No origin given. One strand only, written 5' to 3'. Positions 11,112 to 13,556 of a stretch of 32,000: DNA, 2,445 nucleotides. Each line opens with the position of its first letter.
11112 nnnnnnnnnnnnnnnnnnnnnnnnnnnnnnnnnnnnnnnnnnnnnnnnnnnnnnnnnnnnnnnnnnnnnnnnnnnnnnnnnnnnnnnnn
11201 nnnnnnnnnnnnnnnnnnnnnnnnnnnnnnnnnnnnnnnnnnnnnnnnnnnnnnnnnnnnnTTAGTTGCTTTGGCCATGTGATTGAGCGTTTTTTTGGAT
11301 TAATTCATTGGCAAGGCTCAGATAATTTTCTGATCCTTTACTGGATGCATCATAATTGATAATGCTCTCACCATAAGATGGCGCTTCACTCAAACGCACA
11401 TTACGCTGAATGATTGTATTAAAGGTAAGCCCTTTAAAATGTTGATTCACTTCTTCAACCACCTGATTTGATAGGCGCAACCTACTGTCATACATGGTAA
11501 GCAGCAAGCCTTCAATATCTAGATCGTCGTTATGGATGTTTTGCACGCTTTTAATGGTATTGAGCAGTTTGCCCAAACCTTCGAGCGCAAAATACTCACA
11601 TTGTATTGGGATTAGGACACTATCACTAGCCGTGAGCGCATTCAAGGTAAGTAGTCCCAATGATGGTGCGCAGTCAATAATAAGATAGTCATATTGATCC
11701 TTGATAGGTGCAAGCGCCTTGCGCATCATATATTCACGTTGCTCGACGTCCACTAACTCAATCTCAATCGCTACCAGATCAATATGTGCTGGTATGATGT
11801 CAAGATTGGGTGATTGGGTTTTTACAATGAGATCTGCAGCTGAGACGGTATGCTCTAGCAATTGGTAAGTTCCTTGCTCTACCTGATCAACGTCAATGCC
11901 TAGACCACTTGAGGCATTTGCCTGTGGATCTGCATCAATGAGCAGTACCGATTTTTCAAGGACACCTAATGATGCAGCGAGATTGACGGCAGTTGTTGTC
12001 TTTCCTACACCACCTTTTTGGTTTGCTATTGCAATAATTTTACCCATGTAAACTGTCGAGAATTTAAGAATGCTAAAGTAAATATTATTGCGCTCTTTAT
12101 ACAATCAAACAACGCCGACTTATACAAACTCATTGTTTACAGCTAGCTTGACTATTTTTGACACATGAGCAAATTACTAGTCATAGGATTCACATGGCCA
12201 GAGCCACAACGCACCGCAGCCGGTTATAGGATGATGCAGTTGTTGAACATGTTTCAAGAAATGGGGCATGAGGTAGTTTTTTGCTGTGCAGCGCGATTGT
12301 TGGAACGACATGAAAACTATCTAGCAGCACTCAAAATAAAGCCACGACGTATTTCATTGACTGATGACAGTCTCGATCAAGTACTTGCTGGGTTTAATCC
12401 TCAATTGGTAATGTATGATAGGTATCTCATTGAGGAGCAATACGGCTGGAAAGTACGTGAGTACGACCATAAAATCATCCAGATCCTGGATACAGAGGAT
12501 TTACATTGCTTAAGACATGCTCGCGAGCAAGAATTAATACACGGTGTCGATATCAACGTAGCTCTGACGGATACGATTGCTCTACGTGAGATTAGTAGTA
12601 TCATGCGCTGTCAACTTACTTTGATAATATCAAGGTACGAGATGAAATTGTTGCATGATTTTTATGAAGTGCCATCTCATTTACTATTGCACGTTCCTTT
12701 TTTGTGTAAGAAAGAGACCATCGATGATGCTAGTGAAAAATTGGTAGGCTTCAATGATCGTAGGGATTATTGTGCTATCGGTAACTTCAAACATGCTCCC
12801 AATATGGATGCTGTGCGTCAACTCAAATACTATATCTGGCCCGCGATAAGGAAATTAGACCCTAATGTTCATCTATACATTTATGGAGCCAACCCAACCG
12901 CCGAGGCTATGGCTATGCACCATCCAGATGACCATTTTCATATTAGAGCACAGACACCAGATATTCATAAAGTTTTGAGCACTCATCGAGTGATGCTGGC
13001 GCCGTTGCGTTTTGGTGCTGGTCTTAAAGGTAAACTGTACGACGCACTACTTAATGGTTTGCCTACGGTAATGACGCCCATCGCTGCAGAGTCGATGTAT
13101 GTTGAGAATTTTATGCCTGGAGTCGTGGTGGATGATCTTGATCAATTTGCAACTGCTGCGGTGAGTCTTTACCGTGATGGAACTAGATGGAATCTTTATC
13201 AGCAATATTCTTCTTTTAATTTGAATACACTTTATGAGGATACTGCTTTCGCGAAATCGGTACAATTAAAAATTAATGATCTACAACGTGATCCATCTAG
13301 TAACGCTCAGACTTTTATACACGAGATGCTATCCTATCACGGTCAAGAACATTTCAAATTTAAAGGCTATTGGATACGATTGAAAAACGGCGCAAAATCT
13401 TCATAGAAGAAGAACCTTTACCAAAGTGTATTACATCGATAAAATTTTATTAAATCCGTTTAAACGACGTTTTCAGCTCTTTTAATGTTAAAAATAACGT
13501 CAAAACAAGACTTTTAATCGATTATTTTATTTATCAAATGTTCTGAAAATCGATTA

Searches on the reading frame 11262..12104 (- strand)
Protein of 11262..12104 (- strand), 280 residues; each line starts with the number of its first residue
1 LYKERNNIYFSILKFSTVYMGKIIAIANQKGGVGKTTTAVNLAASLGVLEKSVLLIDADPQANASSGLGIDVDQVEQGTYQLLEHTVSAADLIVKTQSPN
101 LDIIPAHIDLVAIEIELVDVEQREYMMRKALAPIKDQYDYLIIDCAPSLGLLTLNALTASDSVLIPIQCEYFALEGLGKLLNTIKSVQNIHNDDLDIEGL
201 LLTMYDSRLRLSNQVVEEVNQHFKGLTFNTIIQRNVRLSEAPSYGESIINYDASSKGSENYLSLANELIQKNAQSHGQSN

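Call 11: search_protein_families(library=pfam, proteins=[window:11262-12104:-], max_evalue=0.01)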
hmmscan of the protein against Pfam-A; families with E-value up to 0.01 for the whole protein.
window:11262-12104:- (280 aa): 9 families
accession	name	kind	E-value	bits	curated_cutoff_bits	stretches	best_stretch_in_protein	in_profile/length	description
PF13614.12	AAA_31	-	3.4e-68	229.5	27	1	22-197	2-177/177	AAA domain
PF01656.29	CbiA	-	1.2e-27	96.7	25.4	1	24-248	1-125/125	CobQ/CobB/MinD/ParA nucleotide binding domain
PF06564.18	CBP_BcsQ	-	2.2e-10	40.9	21.3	1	22-266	2-231/234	Cellulose biosynthesis protein BcsQ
PF10609.15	ParA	-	4.3e-09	36.6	27.1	1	22-59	4-41/246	NUBPL iron-transfer P-loop NTPase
PF09140.17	MipZ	-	5e-09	36.3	20.7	1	23-180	2-142/262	ATPase MipZ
PF02374.21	ArsA_ATPase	-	7.3e-08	32.4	24.3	1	29-76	8-55/305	Anion-transporting ATPase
PF00142.24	Fer4_NifH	-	2.2e-07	31.1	25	1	29-65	7-43/271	4Fe-4S iron sulfur cluster binding proteins, NifH/frxC family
PF07015.17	VirC1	-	0.0027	17.5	24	0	22-60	2-40/231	VirC1 protein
PF00448.28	SRP54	-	0.0051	16.9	22.7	0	32-61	11-40/196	SRP54-type protein, GTPase domain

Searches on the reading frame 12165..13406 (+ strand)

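Call 11: search_protein_families(library=pfam, proteins=[window:12165-13406:+], max_evalue=0.01)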
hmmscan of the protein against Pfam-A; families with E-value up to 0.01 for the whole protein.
window:12165-13406:+ (413 aa): 1 family
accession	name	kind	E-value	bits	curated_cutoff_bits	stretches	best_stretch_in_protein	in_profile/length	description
PF13692.12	Glyco_trans_1_4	-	1e-14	55.4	27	1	202-338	4-142/142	Glycosyl transferases group 1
